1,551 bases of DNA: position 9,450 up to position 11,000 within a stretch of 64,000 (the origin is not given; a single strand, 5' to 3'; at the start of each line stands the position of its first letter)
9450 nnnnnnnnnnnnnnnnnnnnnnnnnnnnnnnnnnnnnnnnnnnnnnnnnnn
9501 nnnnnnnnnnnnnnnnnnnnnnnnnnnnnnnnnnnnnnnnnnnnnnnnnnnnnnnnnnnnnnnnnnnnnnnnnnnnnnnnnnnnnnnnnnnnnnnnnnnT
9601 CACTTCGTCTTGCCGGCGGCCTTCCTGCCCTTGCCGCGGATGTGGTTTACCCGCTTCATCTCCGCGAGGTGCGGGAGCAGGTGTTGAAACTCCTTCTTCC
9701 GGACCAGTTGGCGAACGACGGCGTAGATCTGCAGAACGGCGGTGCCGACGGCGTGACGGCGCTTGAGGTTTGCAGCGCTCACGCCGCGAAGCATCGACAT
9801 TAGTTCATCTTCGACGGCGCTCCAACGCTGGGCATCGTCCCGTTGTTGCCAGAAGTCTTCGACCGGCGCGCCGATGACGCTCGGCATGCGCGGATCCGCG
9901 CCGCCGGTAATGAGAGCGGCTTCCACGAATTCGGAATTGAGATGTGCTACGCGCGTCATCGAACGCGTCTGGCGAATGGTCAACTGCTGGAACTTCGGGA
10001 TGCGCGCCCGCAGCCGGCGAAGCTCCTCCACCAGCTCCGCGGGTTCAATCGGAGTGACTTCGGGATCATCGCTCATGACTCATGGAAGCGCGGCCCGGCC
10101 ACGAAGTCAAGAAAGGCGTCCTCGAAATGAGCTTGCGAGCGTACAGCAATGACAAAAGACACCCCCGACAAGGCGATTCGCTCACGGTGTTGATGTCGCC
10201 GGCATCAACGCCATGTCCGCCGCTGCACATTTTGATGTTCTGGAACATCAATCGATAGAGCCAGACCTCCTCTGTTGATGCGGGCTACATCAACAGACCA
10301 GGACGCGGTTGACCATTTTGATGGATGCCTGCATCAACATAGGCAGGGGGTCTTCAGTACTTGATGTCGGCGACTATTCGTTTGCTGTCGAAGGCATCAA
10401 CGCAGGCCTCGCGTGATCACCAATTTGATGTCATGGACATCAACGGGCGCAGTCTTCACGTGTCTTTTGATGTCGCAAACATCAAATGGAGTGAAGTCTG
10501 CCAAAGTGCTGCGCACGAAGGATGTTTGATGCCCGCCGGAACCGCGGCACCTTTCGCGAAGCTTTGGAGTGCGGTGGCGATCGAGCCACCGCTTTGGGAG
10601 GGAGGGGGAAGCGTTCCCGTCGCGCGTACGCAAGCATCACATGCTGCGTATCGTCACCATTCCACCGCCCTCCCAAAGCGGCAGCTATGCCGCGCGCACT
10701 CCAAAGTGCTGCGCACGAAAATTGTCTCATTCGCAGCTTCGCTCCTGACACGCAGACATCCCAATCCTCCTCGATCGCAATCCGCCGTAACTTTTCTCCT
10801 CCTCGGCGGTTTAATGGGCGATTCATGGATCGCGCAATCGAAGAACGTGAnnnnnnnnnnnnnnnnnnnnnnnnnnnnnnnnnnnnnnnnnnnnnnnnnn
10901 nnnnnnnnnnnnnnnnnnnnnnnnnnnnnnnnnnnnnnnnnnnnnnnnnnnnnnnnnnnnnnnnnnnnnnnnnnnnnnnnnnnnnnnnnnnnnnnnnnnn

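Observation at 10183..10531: Phased array of about 7.5 dyad operators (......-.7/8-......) at 43-bp periodicity in the divergent region upstream of an ECF sigma operon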

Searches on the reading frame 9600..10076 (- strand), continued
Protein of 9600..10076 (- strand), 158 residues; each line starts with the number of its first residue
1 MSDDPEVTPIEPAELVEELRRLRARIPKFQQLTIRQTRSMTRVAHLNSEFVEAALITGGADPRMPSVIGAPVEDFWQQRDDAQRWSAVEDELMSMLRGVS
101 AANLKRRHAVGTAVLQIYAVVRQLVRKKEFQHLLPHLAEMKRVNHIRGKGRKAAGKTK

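Call 91: search_protein_families(library=pfam, alignment_id=A5, max_evalue=1)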
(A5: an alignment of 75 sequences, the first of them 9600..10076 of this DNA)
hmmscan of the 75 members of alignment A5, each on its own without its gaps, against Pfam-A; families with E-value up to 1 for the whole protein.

A. member 1, window:9600-10076:- (158 aa): 0 families

B. families by the number of members that match (of 75 scanned): 48 families (the first 25 are shown)
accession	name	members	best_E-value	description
PF00482.28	T2SSF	6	0.015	Type II secretion system (T2SS), protein F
PF22554.1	Chap-C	2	0.024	TY-Chap C-terminal domain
PF04344.18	CheZ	2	0.035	Chemotaxis phosphatase, CheZ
PF06497.16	Baculo_Ac102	1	0.0037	Baculovirus Ac102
PF25771.1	CC_CEP152-bind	1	0.0041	CEP63/DEUP1, CEP152 binding coiled coil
PF04382.18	SAB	1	0.0054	SAB domain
PF05729.18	NACHT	1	0.0068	NACHT domain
PF02347.22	GDC-P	1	0.01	Glycine cleavage system P-protein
PF17239.7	DUF5312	1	0.012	Family of unknown function (DUF5312)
PF19923.4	DUF6386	1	0.014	Family of unknown function (DUF6386)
PF17792.6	ThiD2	1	0.015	ThiD2 family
PF16679.11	CDT1_C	1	0.026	DNA replication factor Cdt1 C-terminal domain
PF12312.13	NeA_P2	1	0.029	Nepovirus subgroup A polyprotein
PF20078.4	DUF6473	1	0.04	Domain of unknown function (DUF6473)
PF15938.10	DUF4750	1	0.042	Domain of unknown function (DUF4750)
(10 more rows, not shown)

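Call 103: search_dna_similar(query=window:9600-10076:-, collection=plasmids, mode=protein, max_evalue=0.001, max_rows=10)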
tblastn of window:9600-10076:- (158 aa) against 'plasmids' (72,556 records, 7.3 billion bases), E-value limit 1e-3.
No match.

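Call 104: search_dna_similar(query=window:9600-10076:-, collection=phages, mode=protein, max_evalue=0.001, max_rows=10)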
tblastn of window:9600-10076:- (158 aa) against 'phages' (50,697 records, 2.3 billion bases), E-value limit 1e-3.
No match.

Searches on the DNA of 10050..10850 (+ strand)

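Call 105: search_dna_similar(query=window:10150-10520:+, collection=plasmids, mode=distant, max_evalue=0.001, max_rows=10)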
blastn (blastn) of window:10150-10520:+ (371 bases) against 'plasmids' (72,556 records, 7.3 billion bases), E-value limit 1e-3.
No match.

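Call 109: search_rna_families(source=window, start=10050, end=10850, threshold=evalue, max_evalue=1)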
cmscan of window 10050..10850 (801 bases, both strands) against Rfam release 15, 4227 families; matches with E-value up to 1: 2.
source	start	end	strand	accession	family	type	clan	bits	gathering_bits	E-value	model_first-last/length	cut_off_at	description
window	10556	10714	-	RF04159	MIR1437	Gene; miRNA;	-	28.3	168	0.013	1-192/192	no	MIR1437 microRNA precursor family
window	10561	10707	-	RF03413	MIR904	Gene; miRNA;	-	23.8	80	0.027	1-141/141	no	MIR904 microRNA precursor family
